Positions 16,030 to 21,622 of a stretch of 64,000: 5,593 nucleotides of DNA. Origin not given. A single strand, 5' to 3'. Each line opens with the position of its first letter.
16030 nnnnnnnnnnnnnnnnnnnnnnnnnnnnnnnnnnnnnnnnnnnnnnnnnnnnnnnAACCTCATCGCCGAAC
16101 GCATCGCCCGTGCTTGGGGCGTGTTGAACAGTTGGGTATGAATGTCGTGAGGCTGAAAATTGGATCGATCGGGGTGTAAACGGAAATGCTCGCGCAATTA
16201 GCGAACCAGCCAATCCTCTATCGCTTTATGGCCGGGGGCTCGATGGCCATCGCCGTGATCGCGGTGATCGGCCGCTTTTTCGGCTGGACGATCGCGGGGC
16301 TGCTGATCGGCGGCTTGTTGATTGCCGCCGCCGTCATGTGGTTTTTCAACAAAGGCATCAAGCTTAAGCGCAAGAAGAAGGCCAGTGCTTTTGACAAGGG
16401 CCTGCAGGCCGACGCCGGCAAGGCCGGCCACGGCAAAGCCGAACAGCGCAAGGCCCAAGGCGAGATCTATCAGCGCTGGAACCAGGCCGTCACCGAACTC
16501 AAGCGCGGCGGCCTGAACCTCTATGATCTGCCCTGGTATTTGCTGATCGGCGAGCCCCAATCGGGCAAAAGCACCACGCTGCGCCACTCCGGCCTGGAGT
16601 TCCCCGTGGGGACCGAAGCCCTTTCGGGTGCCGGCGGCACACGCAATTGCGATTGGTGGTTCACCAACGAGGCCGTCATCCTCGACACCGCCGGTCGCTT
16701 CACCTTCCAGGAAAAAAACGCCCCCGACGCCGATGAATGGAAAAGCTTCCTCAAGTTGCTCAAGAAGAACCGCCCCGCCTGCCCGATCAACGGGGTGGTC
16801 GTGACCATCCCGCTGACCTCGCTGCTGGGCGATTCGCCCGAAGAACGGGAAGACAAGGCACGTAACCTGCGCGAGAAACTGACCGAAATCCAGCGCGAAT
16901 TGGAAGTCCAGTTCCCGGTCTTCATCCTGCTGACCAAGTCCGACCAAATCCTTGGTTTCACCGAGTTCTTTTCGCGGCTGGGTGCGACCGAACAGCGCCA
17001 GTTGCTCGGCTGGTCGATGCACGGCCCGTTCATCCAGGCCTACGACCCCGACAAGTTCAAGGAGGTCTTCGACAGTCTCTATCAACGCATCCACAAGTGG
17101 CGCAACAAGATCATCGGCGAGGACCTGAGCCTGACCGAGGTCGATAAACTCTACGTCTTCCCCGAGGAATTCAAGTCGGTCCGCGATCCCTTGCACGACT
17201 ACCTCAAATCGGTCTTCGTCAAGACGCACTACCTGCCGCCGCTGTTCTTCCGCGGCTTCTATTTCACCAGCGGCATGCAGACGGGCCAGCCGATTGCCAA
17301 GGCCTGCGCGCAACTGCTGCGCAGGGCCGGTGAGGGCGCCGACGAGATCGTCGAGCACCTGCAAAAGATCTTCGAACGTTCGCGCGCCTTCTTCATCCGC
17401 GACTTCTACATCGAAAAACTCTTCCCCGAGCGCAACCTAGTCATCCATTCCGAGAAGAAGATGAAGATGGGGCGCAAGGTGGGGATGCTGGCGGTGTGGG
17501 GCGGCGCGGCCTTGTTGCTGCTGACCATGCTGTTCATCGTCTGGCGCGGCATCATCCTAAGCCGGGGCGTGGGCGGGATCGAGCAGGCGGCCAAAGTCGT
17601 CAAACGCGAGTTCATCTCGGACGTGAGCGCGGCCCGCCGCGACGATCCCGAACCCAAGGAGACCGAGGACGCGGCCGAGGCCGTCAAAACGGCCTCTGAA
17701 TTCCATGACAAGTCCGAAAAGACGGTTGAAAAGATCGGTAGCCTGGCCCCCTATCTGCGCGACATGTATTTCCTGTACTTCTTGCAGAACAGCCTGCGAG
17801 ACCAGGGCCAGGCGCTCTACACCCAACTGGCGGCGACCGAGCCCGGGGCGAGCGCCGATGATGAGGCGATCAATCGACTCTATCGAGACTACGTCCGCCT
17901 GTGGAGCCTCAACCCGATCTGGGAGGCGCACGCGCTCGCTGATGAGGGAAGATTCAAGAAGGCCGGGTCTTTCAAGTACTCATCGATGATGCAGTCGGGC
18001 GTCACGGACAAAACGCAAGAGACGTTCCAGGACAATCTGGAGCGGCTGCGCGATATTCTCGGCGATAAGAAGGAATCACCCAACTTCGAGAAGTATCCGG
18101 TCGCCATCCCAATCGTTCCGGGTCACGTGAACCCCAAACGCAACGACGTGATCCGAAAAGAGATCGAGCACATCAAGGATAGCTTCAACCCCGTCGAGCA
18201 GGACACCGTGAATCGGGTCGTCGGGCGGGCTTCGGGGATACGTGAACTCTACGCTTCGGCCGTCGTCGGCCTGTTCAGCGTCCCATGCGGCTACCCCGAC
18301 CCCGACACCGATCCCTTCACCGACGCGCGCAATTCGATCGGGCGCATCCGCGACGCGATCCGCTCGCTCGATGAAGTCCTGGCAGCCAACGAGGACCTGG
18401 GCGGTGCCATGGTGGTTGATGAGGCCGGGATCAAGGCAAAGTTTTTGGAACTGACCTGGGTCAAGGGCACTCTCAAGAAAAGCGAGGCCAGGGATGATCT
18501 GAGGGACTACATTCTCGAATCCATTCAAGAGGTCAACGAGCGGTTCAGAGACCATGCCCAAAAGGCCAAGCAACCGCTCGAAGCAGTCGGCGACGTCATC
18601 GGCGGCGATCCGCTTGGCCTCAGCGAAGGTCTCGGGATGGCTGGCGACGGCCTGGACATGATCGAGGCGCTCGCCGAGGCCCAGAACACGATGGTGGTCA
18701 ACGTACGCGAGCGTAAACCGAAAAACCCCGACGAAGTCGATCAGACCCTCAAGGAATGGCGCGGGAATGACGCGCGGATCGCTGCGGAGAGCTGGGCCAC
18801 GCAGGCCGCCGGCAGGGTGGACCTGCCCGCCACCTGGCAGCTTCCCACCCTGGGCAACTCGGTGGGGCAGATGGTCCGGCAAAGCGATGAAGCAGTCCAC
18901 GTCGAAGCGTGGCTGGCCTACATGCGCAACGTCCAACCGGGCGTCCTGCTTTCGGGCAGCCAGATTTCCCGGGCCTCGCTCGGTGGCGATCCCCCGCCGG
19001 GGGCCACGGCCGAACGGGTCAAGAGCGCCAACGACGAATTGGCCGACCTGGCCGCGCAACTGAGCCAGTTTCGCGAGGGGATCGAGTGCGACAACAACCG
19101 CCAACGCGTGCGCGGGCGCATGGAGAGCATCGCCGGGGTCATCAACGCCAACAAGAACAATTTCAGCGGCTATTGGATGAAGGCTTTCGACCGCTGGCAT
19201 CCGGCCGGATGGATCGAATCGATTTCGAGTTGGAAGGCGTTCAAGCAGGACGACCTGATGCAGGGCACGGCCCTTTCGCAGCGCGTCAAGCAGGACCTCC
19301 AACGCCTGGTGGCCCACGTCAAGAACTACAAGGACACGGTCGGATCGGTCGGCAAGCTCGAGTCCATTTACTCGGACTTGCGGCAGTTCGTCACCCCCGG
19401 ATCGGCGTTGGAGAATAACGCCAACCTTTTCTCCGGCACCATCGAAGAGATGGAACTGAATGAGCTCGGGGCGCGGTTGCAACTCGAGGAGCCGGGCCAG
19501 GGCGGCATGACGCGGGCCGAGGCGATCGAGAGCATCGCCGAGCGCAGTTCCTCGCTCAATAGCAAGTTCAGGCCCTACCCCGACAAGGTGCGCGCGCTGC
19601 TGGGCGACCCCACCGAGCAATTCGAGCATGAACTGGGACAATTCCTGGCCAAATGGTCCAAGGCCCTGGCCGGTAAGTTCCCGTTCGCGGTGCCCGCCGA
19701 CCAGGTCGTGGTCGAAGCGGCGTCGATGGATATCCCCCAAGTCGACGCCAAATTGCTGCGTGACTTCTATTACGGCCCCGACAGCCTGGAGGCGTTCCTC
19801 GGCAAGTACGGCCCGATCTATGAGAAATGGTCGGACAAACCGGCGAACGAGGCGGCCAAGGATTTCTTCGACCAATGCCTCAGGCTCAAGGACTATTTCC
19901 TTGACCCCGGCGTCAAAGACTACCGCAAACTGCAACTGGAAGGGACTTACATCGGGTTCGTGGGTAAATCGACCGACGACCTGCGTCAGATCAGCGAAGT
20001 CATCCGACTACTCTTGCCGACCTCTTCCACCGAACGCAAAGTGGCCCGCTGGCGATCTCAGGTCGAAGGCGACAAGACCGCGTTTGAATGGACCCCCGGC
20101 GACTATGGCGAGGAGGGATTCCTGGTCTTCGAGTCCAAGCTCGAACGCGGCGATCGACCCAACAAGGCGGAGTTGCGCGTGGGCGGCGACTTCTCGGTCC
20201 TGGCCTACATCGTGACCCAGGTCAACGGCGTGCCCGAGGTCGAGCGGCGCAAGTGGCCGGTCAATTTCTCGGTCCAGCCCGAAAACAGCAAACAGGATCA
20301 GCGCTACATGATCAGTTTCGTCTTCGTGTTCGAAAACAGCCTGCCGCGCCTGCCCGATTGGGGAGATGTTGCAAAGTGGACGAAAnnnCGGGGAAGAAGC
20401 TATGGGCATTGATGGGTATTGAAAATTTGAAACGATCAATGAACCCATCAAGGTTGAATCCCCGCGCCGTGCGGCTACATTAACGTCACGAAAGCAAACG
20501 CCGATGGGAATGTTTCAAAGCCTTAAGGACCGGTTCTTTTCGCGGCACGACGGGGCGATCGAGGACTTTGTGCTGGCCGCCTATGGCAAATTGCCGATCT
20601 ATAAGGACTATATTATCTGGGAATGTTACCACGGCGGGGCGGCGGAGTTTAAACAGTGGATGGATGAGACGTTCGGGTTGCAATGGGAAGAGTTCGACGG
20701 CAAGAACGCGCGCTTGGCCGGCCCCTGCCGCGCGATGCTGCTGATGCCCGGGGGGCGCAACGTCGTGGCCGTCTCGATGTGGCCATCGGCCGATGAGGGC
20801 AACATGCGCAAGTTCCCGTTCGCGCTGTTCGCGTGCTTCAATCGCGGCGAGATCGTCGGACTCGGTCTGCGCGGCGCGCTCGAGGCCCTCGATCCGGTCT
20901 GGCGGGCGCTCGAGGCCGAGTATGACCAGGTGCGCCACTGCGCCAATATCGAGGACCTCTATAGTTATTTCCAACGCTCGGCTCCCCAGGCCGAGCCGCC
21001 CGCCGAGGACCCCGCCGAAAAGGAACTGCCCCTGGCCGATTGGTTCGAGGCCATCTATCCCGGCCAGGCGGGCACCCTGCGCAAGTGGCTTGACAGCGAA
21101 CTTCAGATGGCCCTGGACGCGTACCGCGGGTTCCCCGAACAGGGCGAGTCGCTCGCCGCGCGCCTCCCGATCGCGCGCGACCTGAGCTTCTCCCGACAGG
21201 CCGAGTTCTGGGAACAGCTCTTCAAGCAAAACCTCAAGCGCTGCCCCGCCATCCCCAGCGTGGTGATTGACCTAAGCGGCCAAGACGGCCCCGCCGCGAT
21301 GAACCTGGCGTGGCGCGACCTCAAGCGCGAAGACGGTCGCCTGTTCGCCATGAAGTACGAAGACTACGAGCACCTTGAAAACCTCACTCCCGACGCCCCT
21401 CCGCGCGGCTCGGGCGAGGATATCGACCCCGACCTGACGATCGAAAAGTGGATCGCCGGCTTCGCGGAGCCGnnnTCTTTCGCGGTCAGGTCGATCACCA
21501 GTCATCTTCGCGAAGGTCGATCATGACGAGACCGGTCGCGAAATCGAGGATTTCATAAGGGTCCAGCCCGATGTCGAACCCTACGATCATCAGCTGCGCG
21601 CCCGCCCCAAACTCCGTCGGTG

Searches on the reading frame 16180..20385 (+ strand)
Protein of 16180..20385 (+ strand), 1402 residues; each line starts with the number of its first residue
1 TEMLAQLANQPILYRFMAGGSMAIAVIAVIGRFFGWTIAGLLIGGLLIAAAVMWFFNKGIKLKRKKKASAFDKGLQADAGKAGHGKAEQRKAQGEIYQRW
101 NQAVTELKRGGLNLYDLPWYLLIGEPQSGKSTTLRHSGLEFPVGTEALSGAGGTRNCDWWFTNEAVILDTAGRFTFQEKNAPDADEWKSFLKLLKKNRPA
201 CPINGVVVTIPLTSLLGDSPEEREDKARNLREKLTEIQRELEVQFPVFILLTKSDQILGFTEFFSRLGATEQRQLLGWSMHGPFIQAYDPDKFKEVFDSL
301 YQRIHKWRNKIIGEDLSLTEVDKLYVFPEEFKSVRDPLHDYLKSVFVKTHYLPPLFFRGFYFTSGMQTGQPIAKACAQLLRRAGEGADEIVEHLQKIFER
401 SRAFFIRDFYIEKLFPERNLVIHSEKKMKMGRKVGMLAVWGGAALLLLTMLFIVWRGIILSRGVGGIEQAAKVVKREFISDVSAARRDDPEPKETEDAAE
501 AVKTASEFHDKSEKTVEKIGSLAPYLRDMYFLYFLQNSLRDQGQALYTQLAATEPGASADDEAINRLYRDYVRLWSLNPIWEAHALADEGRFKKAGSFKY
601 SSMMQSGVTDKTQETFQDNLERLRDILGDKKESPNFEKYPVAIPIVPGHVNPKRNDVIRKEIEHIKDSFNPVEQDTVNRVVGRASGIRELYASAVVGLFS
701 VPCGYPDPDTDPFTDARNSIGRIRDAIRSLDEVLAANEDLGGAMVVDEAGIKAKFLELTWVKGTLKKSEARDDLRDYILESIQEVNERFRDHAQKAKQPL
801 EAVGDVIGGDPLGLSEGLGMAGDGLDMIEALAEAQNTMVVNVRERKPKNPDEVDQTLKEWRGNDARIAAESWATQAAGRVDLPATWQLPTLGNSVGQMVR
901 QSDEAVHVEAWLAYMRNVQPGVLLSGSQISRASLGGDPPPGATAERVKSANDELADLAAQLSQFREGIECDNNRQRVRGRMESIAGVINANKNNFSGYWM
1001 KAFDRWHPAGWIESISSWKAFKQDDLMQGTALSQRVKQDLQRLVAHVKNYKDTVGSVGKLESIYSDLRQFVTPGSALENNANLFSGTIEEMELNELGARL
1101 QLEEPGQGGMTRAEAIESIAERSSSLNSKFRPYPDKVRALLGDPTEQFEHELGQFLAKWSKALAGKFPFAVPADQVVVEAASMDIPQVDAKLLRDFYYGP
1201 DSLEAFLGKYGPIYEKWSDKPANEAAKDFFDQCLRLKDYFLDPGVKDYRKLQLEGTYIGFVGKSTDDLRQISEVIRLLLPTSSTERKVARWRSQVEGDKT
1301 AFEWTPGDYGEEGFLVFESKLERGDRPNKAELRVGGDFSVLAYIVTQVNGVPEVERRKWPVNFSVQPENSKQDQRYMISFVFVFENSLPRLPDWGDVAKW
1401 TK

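Call 26: search_protein_families(library=pfam, proteins=[window:16180-20385:+], max_evalue=0.001)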
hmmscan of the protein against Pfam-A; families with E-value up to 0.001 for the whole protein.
window:16180-20385:+ (1402 aa): 1 family
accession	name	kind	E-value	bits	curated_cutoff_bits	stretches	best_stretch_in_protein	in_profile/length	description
PF14331.11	IcmF-related_N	-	2.6e-64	217.5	25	1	183-440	4-257/259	IcmF-related N-terminal domain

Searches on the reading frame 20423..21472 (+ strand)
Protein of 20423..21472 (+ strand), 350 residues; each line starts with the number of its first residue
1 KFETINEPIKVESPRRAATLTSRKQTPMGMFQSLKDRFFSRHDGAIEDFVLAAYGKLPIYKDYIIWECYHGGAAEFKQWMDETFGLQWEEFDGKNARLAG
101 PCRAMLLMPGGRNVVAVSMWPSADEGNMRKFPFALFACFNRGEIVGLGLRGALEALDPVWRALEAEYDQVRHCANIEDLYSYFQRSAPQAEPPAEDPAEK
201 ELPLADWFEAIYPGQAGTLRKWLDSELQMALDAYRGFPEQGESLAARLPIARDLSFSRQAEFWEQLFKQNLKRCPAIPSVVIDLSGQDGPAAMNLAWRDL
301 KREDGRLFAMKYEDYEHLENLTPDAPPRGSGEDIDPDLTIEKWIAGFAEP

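Call 26: search_protein_families(library=pfam, proteins=[window:20423-21472:+], max_evalue=0.001)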
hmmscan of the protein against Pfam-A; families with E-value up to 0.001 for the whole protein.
window:20423-21472:+ (350 aa): 1 family
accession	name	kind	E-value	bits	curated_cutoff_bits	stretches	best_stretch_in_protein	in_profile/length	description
PF09867.14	TagF_N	-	1.5e-05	25.4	27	1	53-164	2-112/135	TagF N-terminal domain, Type VI secretion system-associated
